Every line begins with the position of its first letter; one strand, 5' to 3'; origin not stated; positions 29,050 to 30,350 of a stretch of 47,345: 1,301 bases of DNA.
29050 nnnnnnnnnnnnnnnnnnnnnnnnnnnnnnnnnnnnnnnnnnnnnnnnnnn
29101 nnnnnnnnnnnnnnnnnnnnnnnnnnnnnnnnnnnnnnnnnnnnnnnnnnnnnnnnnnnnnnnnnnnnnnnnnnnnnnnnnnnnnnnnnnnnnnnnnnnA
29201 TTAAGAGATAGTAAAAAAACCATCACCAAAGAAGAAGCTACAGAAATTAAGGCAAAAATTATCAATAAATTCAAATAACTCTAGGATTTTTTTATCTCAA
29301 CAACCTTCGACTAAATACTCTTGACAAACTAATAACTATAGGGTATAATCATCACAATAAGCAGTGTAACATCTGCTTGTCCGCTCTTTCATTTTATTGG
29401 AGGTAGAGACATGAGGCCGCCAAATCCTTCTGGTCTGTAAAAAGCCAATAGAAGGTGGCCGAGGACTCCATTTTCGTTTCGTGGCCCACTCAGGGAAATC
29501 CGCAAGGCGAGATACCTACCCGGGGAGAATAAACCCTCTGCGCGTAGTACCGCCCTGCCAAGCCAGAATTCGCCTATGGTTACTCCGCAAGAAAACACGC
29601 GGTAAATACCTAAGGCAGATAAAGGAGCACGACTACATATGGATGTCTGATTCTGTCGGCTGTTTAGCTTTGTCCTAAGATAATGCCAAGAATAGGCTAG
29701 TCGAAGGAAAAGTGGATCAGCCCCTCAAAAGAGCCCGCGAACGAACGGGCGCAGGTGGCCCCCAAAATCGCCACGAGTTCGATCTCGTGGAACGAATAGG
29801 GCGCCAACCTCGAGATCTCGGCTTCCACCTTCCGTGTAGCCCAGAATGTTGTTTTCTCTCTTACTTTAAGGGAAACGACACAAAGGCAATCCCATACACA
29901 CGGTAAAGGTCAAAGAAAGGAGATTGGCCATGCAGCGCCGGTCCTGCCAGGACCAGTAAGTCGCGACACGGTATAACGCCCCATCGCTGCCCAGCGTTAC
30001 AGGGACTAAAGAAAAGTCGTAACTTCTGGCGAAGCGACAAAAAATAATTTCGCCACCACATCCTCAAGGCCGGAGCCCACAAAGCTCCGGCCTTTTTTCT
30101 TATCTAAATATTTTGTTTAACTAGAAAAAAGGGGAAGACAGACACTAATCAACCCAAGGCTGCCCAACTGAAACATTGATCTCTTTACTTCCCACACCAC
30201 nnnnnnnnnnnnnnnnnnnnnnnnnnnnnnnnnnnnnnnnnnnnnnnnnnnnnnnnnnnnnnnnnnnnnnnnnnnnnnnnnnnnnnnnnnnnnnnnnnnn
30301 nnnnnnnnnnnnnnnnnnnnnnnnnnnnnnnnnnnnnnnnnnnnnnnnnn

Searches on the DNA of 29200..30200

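Call 57: search_rna_families(source=window, start=29200, end=30200, threshold=evalue, max_evalue=1)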
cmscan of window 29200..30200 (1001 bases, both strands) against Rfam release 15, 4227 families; matches with E-value up to 1: 2.
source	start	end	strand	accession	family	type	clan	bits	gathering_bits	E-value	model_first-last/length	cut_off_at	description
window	30035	30098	+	RF02702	AgvB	Gene; sRNA;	-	22.2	56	0.13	1-62/62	no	Anti GcvB sRNA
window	29932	29990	-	RF02965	CyVA-1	Gene; sRNA;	-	17.5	41.4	0.81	1-77/77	no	CyVA-1 RNA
